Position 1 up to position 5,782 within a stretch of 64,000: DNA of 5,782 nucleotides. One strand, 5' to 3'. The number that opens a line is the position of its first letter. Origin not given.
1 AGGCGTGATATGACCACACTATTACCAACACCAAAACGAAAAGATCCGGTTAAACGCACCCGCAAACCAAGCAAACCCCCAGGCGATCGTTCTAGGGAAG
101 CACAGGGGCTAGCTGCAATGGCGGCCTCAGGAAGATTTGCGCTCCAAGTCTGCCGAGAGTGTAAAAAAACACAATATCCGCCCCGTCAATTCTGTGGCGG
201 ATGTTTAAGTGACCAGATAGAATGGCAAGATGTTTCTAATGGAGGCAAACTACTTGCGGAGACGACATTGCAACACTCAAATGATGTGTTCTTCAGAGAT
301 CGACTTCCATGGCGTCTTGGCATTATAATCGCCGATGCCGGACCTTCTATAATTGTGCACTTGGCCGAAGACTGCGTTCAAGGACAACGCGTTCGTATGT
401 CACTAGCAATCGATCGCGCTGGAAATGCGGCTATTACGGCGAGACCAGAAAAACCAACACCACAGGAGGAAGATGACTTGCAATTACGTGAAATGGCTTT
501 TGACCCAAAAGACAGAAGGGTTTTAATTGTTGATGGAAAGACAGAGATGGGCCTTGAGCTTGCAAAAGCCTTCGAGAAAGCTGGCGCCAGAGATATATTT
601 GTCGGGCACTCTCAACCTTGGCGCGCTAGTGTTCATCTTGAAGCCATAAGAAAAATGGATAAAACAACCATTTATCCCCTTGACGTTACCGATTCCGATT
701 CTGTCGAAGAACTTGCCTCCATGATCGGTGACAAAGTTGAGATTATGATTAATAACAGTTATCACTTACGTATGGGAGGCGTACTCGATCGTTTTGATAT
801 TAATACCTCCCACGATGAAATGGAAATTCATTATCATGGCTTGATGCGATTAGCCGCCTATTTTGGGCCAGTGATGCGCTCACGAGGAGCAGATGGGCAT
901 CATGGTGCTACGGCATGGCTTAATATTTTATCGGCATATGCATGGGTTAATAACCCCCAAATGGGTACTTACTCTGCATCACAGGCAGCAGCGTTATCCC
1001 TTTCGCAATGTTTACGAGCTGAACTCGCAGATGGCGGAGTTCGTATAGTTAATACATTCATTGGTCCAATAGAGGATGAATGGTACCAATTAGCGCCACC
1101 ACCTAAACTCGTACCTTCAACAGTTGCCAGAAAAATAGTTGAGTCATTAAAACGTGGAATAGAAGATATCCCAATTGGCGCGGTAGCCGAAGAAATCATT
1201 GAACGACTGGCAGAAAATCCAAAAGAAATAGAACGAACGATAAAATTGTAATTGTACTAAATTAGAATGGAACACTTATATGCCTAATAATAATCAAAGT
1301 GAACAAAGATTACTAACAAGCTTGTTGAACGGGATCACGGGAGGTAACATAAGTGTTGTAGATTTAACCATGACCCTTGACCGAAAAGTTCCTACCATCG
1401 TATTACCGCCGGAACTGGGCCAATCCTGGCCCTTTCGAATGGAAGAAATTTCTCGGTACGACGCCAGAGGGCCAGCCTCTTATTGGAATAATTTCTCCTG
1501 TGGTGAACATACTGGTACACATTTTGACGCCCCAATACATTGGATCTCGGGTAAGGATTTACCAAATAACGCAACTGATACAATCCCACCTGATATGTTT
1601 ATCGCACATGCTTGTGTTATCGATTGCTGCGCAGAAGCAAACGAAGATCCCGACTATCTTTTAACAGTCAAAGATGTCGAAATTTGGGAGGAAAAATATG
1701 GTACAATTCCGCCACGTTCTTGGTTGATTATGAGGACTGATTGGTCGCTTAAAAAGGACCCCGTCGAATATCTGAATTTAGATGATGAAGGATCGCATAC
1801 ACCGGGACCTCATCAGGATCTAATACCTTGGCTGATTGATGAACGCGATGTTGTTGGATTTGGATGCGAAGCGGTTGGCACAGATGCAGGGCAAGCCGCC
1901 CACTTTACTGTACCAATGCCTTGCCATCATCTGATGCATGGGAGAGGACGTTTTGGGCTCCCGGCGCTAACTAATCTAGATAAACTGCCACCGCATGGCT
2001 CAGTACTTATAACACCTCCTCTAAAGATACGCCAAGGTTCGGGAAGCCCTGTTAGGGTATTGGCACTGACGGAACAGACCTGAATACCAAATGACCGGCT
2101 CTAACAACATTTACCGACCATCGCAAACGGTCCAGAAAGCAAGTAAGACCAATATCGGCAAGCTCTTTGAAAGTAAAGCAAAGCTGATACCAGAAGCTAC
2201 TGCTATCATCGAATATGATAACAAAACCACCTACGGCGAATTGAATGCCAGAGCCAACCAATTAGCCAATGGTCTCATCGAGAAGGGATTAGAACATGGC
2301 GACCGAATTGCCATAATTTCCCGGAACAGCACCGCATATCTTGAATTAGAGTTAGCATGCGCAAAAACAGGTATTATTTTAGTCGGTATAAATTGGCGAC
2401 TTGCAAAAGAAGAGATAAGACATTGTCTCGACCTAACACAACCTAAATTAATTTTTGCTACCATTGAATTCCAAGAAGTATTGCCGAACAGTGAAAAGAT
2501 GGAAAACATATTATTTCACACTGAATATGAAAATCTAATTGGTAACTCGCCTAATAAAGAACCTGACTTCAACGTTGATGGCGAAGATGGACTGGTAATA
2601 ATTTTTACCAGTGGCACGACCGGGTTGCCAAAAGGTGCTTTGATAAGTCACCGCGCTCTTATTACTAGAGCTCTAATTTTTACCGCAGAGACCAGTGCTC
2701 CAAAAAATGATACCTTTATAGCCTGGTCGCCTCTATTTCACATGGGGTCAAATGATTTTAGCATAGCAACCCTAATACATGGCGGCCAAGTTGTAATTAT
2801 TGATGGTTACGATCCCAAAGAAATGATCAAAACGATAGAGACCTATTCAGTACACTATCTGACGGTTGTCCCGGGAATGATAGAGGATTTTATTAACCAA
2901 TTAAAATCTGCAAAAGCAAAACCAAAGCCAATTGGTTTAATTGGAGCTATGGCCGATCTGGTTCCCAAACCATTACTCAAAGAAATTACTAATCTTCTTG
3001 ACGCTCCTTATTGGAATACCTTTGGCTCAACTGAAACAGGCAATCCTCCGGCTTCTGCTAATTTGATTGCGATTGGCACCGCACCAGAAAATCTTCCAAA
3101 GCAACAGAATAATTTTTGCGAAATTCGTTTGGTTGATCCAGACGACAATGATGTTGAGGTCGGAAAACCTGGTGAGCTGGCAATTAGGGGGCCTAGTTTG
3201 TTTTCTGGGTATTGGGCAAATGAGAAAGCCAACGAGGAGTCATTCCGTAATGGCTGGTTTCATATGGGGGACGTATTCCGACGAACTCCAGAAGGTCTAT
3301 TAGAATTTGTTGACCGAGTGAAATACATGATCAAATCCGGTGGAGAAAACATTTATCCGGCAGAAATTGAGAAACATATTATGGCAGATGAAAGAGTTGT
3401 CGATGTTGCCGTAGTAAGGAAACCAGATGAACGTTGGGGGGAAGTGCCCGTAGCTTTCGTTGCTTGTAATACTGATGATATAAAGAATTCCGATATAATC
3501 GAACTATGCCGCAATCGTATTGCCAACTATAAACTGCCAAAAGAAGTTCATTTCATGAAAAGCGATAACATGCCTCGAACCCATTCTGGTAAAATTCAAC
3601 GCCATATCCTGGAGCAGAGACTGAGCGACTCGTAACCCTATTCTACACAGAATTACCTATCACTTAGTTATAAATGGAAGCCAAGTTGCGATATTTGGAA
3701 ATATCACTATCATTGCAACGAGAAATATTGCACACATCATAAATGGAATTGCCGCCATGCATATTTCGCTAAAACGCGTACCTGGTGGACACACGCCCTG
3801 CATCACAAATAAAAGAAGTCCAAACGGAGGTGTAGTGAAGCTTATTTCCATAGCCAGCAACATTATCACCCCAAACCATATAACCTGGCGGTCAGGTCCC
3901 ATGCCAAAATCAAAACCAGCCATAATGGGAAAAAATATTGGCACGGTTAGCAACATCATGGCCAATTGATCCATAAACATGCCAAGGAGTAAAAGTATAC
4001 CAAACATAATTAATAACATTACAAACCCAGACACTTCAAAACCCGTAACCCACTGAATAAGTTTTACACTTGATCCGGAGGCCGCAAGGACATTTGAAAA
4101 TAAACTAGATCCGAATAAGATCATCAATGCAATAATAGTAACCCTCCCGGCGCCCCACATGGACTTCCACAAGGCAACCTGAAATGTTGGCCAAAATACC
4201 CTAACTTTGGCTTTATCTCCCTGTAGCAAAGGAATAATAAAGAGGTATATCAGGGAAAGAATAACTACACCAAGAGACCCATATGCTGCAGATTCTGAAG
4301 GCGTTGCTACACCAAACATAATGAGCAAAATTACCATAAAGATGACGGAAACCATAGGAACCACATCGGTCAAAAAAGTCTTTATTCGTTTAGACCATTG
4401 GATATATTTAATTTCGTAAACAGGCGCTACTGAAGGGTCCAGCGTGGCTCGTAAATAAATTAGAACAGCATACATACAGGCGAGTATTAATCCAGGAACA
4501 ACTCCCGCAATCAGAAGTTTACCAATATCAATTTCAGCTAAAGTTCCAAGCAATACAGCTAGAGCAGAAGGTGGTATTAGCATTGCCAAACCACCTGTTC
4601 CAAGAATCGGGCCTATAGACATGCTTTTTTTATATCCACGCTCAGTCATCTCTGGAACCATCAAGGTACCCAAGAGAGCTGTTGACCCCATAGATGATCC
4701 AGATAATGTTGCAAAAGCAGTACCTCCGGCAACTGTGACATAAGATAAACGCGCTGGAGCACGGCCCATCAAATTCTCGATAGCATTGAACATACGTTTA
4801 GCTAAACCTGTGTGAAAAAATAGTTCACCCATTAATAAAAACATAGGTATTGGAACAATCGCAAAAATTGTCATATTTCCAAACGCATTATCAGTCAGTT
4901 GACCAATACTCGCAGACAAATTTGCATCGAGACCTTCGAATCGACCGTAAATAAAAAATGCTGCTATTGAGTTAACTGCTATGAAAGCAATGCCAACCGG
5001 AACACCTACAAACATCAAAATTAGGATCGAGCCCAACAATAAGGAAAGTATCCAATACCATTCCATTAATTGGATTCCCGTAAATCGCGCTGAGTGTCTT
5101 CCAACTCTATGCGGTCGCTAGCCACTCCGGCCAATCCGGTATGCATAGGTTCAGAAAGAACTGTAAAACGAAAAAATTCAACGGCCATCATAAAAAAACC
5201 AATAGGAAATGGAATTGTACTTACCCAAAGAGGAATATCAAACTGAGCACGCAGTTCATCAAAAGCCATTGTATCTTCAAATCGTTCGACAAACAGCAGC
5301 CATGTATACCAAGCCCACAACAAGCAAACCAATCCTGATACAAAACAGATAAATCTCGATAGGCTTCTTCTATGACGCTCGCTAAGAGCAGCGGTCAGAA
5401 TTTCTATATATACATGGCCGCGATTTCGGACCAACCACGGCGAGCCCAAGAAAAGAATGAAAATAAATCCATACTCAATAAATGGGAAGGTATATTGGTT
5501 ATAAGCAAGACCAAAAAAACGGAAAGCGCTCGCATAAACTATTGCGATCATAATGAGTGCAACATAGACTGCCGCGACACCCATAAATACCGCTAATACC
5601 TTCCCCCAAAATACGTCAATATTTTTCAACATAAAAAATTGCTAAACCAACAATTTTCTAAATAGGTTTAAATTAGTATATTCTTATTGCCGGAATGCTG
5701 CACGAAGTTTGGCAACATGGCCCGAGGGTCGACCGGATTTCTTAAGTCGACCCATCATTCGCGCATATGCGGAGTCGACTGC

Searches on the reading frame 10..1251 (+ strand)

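Call 11: search_protein_families(library=pfam, proteins=[window:10-1251:+])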
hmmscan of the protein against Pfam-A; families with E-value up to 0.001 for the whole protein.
window:10-1251:+ (413 aa): 4 families
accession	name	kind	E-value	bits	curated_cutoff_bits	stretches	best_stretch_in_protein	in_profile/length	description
PF00106.31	adh_short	-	3.4e-16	59.8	26.6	1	171-355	3-183/195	short chain dehydrogenase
PF13561.12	adh_short_C2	-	1.2e-12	48.4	27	1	180-355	8-177/236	Enoyl-(Acyl carrier protein) reductase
PF12172.15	zf-ChsH2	-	3.6e-08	33.5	23.2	1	37-71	3-37/37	ChsH2, rubredoxin-like zinc ribbon domain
PF01796.24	OB_ChsH2_C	-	9.7e-07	29.1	27.1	1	72-131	1-63/65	ChsH2, C-terminal OB-fold domain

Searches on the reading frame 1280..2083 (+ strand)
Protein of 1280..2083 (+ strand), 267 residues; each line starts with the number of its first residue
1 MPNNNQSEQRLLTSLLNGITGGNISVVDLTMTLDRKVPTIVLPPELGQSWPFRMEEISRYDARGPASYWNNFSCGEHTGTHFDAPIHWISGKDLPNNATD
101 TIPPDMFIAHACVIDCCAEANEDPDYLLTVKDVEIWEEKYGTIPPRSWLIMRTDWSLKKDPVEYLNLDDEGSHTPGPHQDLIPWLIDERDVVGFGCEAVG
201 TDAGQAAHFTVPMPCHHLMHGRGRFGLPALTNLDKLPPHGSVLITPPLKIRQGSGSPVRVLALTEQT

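Call 11: search_protein_families(library=pfam, proteins=[window:1280-2083:+])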
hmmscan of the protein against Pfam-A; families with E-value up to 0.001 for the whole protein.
window:1280-2083:+ (267 aa): 1 family
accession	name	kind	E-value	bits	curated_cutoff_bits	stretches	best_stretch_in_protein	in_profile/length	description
PF04199.19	Cyclase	-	9.1e-37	126.9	23.1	1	27-203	1-142/142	Putative cyclase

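Call 27: search_protein_families(library=ncbifam, proteins=[window:1280-2083:+], max_evalue=0.00001)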
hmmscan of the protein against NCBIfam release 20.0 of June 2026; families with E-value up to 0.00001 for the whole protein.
window:1280-2083:+ (267 aa): 0 families

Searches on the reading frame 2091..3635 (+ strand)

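Call 11: search_protein_families(library=pfam, proteins=[window:2091-3635:+])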
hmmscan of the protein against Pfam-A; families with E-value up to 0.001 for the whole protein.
window:2091-3635:+ (514 aa): 2 families
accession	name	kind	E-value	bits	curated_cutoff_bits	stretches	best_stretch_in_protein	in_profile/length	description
PF00501.34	AMP-binding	-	1.9e-70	238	29.9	1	26-375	1-384/384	AMP-binding enzyme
PF13193.12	AMP-binding_C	-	3.2e-16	60.4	24.5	1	425-501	1-76/76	AMP-binding enzyme C-terminal domain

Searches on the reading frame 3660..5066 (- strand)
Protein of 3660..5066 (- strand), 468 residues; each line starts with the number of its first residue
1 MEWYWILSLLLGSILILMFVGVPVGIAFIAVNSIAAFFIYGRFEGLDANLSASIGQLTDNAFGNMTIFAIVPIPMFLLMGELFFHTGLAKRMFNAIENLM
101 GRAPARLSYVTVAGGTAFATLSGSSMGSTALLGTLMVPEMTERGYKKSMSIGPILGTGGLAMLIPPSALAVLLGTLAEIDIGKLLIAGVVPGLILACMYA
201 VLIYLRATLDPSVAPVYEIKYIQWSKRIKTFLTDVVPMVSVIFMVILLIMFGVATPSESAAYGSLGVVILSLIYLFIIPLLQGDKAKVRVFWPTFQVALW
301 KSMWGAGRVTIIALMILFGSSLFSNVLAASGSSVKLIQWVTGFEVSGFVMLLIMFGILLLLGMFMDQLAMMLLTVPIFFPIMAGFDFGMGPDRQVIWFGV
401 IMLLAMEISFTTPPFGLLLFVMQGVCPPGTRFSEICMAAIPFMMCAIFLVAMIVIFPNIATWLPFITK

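Call 4: search_protein_families(library=pfam, proteins=[window:3660-5066:-])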
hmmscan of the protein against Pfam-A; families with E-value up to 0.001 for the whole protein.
window:3660-5066:- (468 aa): 1 family
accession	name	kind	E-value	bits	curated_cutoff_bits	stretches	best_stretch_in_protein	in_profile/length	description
PF06808.19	DctM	-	1.5e-65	222.1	23.8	1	11-459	1-413/413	Tripartite ATP-independent periplasmic transporter, DctM component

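Call 5: search_protein_families(library=ncbifam, proteins=[window:3660-5066:-])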
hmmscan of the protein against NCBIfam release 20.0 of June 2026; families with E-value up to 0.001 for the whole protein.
window:3660-5066:- (468 aa): 3 families
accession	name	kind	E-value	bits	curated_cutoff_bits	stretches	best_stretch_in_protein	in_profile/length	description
TIGR00786.1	dctM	subfamily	7.3e-69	232.5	268.45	1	21-464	1-405/405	TRAP transporter large permease subunit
NF011634.1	PRK15060.1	equivalog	1.3e-21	77.1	800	1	10-460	6-417/425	2,3-diketo-L-gulonate TRAP transporter large permease YiaN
TIGR02123.1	TRAP_fused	subfamily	8.9e-09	34.6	320.65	1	58-459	156-534/615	TRAP transporter fused permease subunit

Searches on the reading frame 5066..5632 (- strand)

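Call 4: search_protein_families(library=pfam, proteins=[window:5066-5632:-])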
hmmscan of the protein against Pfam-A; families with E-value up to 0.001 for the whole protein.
window:5066-5632:- (188 aa): 1 family
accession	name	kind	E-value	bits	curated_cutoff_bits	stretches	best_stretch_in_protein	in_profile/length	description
PF04290.18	DctQ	-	9.6e-16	58.3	28.3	1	27-153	1-122/132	Tripartite ATP-independent periplasmic transporters, DctQ component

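Call 5: search_protein_families(library=ncbifam, proteins=[window:5066-5632:-])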
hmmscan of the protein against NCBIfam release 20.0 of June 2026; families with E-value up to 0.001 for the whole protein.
window:5066-5632:- (188 aa): 0 families
